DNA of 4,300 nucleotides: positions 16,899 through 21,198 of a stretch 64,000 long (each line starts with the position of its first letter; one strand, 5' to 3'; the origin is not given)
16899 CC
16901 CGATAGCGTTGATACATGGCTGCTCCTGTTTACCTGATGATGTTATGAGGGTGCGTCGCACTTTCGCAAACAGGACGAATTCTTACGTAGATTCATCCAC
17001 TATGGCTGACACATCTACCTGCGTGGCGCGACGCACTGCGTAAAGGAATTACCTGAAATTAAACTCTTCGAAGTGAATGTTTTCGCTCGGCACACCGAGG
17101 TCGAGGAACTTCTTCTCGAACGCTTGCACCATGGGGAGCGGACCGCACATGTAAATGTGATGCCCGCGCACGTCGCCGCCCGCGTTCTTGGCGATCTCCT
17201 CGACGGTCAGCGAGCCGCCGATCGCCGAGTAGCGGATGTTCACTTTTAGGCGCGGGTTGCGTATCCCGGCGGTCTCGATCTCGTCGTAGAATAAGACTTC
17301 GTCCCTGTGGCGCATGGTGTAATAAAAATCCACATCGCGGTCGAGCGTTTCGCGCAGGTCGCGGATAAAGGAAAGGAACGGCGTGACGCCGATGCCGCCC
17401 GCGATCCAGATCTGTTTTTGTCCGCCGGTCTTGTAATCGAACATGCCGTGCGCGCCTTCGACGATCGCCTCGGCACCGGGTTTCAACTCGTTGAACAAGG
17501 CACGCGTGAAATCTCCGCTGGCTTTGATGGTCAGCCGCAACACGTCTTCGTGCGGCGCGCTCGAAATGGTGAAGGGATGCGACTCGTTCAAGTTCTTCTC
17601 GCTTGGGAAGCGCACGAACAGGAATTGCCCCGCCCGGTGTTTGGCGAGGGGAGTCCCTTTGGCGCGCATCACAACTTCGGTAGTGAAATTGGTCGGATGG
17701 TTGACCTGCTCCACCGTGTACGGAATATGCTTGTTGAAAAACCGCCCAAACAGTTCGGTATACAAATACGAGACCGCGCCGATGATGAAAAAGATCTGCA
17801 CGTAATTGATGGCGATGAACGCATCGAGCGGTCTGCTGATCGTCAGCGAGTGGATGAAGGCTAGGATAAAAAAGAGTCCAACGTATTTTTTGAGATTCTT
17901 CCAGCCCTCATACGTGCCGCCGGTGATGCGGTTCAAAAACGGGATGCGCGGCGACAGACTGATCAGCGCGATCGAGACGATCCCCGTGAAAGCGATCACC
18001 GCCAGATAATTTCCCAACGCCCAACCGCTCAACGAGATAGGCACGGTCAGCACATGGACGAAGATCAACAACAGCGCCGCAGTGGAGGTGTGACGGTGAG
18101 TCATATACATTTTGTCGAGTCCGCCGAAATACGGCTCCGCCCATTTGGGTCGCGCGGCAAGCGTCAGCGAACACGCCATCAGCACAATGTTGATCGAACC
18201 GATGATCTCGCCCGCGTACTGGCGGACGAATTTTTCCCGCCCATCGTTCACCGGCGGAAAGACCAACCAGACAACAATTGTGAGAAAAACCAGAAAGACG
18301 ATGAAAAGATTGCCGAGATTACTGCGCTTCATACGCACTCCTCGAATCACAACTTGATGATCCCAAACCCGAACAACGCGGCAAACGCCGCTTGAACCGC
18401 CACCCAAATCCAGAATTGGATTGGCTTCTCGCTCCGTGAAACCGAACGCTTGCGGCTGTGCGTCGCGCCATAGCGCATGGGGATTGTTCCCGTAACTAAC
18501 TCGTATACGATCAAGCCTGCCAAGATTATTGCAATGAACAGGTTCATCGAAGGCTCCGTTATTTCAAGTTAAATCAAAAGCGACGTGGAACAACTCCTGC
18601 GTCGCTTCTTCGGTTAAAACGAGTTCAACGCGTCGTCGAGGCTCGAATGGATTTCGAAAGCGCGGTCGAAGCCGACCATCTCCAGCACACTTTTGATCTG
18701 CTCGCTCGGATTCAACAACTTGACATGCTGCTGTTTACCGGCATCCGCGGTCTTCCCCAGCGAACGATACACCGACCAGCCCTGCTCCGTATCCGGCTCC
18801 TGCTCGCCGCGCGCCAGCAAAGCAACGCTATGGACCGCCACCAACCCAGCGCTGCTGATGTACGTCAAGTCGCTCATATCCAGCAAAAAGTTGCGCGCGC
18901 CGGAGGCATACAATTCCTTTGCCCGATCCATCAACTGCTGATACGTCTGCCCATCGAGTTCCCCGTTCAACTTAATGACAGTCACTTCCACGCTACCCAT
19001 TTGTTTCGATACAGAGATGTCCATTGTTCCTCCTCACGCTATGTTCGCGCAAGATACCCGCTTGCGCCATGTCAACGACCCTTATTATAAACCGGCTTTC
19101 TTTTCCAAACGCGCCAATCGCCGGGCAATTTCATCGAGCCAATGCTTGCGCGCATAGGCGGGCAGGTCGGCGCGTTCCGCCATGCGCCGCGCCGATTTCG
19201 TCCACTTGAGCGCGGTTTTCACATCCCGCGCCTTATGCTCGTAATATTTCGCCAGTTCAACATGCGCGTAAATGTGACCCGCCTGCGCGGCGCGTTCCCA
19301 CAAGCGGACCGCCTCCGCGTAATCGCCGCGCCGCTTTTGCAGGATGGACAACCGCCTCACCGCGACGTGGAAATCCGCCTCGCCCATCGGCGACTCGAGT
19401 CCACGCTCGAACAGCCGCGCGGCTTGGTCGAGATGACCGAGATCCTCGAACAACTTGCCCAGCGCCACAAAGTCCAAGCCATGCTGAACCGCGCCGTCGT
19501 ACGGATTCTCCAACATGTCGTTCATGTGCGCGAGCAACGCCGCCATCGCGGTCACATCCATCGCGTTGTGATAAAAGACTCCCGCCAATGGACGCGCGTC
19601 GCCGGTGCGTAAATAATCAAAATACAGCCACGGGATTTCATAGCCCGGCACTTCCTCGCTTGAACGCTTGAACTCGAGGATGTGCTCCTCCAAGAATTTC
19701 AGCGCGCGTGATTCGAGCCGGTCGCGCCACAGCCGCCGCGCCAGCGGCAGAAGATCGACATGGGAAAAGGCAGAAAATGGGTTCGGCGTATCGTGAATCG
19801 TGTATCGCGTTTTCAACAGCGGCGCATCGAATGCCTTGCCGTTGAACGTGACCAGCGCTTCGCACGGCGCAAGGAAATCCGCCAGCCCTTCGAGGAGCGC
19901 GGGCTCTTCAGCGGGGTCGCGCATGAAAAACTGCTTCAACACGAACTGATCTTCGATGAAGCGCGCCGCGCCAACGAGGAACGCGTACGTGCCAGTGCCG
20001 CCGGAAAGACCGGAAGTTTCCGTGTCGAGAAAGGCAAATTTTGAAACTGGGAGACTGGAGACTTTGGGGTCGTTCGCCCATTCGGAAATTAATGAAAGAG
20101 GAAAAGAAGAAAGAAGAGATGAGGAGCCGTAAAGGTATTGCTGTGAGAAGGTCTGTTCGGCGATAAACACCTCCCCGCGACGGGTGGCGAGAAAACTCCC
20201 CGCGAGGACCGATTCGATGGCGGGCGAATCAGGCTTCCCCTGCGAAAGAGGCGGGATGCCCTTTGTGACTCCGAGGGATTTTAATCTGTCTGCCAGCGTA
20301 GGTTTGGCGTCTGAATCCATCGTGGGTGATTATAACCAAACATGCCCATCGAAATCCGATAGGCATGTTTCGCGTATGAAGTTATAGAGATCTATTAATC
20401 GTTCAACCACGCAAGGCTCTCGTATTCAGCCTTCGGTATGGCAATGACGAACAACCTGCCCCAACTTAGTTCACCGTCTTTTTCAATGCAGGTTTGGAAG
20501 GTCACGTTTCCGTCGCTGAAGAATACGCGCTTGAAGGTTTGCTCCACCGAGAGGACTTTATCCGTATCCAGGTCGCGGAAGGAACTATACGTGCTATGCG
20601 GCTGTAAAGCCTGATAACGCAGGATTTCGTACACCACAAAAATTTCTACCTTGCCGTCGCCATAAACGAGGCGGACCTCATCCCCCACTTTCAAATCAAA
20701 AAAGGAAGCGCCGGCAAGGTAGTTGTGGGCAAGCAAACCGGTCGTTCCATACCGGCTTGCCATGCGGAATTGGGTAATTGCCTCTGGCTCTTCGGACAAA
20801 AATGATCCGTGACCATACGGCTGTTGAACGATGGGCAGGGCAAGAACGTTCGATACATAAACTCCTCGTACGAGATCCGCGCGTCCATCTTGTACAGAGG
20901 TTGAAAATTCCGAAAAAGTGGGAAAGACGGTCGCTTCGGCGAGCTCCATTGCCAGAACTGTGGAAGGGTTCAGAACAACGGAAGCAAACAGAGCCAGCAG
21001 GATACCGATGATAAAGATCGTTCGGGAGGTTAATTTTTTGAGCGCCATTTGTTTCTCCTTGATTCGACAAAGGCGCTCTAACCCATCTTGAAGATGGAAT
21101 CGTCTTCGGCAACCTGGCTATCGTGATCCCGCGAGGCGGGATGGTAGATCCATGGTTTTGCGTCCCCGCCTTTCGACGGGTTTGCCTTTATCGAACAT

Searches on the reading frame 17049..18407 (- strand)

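Call 9: search_protein_families(library=pfam, proteins=[window:17049-18407:-], max_evalue=0.01)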
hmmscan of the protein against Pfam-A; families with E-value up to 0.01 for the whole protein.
window:17049-18407:- (452 aa): 5 families
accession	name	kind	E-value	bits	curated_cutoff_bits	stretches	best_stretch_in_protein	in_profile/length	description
PF08022.18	FAD_binding_8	-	1.2e-11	45.1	22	1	255-310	28-84/109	FAD-binding domain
PF00175.26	NAD_binding_1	-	9.4e-11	42.8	22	1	335-431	2-108/109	Oxidoreductase NAD-binding domain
PF01794.25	Ferric_reduct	-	1.7e-08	35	28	1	70-122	2-55/121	Ferric reductase like transmembrane component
PF08030.17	NAD_binding_6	-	5.3e-05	23.8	22.2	1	335-375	7-53/156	Ferric reductase NAD binding domain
PF00970.30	FAD_binding_6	-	0.0011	19.8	21.1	1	257-325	30-99/99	Oxidoreductase FAD-binding domain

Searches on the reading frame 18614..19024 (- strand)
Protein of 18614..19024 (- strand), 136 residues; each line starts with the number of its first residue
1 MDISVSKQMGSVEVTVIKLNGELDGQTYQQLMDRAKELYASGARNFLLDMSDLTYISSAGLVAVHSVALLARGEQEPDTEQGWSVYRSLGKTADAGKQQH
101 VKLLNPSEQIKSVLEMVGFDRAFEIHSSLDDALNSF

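Call 9: search_protein_families(library=pfam, proteins=[window:18614-19024:-], max_evalue=0.01)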
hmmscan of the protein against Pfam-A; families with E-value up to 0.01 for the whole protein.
window:18614-19024:- (136 aa): 2 families
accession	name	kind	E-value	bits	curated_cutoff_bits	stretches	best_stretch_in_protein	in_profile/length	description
PF01740.26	STAS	-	6.1e-13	48.9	22.6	1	13-65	9-62/106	STAS domain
PF13466.11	STAS_2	-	1.1e-08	35.6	29.2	1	17-74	1-57/80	STAS domain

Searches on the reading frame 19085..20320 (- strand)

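Call 9: search_protein_families(library=pfam, proteins=[window:19085-20320:-], max_evalue=0.01)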
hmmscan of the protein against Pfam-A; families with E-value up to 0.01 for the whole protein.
window:19085-20320:- (411 aa): 4 families
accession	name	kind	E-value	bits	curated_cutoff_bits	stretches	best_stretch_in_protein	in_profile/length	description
PF13482.12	RNase_H_2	-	1.1e-37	129.9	22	1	96-266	1-164/165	RNase_H superfamily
PF07719.23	TPR_2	-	4.9e-05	23.6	27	0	323-346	6-29/34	Tetratricopeptide repeat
PF13176.12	TPR_7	-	0.00013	22.2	27.9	0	285-309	3-29/36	Tetratricopeptide repeat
PF13432.12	TPR_16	-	0.0071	17.2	32.7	0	286-346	2-58/65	Tetratricopeptide repeat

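Call 55: search_protein_families(library=ncbifam, proteins=[window:19085-20320:-], max_evalue=0.01)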
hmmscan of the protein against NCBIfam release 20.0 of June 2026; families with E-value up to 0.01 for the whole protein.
window:19085-20320:- (411 aa): 0 families

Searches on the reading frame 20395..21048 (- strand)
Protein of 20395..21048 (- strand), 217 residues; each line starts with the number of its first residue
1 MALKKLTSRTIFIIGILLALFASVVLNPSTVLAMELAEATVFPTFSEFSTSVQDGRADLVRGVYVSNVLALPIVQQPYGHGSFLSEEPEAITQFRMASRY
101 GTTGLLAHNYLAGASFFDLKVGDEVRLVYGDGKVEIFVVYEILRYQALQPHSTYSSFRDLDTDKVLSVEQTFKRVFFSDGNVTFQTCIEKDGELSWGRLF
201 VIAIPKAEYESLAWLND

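Call 9: search_protein_families(library=pfam, proteins=[window:20395-21048:-], max_evalue=0.01)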
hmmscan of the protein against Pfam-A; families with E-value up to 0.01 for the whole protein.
window:20395-21048:- (217 aa): 1 family
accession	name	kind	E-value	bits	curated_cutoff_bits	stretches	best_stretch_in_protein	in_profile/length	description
PF04203.18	Sortase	-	0.0029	17.8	26.6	1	71-203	10-122/125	Sortase domain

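Call 12: find_related_loci(query=window:20395-21048:-, collection=genome_contigs, flank=3000)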
Query window:20395-21048:- (217 aa) in genome_contigs; peptide patterns used: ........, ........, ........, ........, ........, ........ (x = any residue, [..] = any of these).
178 stretches matched a pattern; 22 encode a relative of the query (tblastn E <= 1e-3); 22 distinct loci.
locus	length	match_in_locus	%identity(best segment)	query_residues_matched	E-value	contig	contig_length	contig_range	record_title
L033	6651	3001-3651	78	1-217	2e-113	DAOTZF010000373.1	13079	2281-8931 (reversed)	MAG TPA_asm: Anaerolineales bacterium isolate H39_484 k131_1353071, whole genome shotgun sequence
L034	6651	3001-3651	77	1-217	1e-112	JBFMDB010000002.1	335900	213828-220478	MAG: Chloroflexota bacterium isolate MAG208 MAG208_2, whole genome shotgun sequence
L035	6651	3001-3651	80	1-217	1e-111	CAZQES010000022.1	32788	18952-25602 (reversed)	MAG TPA_asm: uncultured Anaerolinea sp. isolate SRP287051_co2_9 genome assembly, contig: NODE_2842_length_32788_cov_8.45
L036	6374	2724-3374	76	1-217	6e-110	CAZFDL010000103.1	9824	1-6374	MAG TPA_asm: uncultured Anaerolinea sp. isolate SRP287453_co1_167 genome assembly, contig: NODE_13221_length_9824_cov_13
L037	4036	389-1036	73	1-216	2e-107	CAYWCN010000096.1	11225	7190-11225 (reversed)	MAG TPA_asm: uncultured Anaerolinea sp. isolate binchicken_co242_37 genome assembly, contig: NODE_7226_length_11225_cov_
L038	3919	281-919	75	1-214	3e-106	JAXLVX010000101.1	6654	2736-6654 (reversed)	MAG: Anaerolineales bacterium isolate STL-CHL8 C3.223.fa-101, whole genome shotgun sequence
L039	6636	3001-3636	61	1-212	2e-84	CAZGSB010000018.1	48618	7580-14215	MAG TPA_asm: uncultured Anaerolinea sp. isolate SRP237561_co1_400 genome assembly, contig: NODE_970_length_48618_cov_22.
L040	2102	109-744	61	1-212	4e-87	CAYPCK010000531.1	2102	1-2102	MAG TPA_asm: uncultured Anaerolinea sp. isolate binchicken_co107_252 genome assembly, contig: NODE_117496_length_2102_co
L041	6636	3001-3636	61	1-212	1e-81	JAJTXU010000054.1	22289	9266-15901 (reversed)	MAG: Anaerolineales bacterium isolate DTUCFX3 54-Genome34, whole genome shotgun sequence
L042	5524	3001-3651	59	1-217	3e-81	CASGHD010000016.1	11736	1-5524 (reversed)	MAG: uncultured Anaerolineales bacterium isolate KLAP176 genome assembly, contig: KLAP176_299674, whole genome shotgun s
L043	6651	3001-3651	59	1-217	5e-81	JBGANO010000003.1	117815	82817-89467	MAG: Anaerolineales bacterium isolate MAG_MBR_AS.75 MBRAS-75_NODE_3_length_117815_cov_29.176392, whole genome shotgun se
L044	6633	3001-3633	56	1-216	4e-79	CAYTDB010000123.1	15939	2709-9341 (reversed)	MAG TPA_asm: uncultured Anaerolinea sp. isolate SRP319275_co4_111 genome assembly, contig: NODE_2108_length_15939_cov_18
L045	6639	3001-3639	55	1-214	2e-77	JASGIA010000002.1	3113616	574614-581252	MAG: Anaerolineales bacterium isolate 5N243 JMF-2111-06-0005.ont.bin.243_1, whole genome shotgun sequence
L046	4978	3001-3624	55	1-210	6e-75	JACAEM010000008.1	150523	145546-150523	MAG: Chloroflexota bacterium isolate L.E.CH.17 k119_1069147, whole genome shotgun sequence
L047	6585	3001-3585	47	17-205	7e-56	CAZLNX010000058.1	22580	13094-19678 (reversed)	MAG TPA_asm: uncultured Anaerolineales bacterium isolate SRP077602_co5_33 genome assembly, contig: NODE_11286_length_225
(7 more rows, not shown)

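Call 55: search_protein_families(library=ncbifam, proteins=[window:20395-21048:-], max_evalue=0.01)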
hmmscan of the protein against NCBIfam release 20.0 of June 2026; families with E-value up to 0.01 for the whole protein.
window:20395-21048:- (217 aa): 1 family
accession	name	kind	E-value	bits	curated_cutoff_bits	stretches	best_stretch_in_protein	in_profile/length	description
NF053836.1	sortase_YLP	equivalog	1e-65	221.3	125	1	24-206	11-194/195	putative sortase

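Call 56: search_solved_structures(query=window:20395-21048:-, max_evalue=1)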
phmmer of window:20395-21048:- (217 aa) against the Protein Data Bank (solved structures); distinct sequences matched with E-value up to 1: 0.
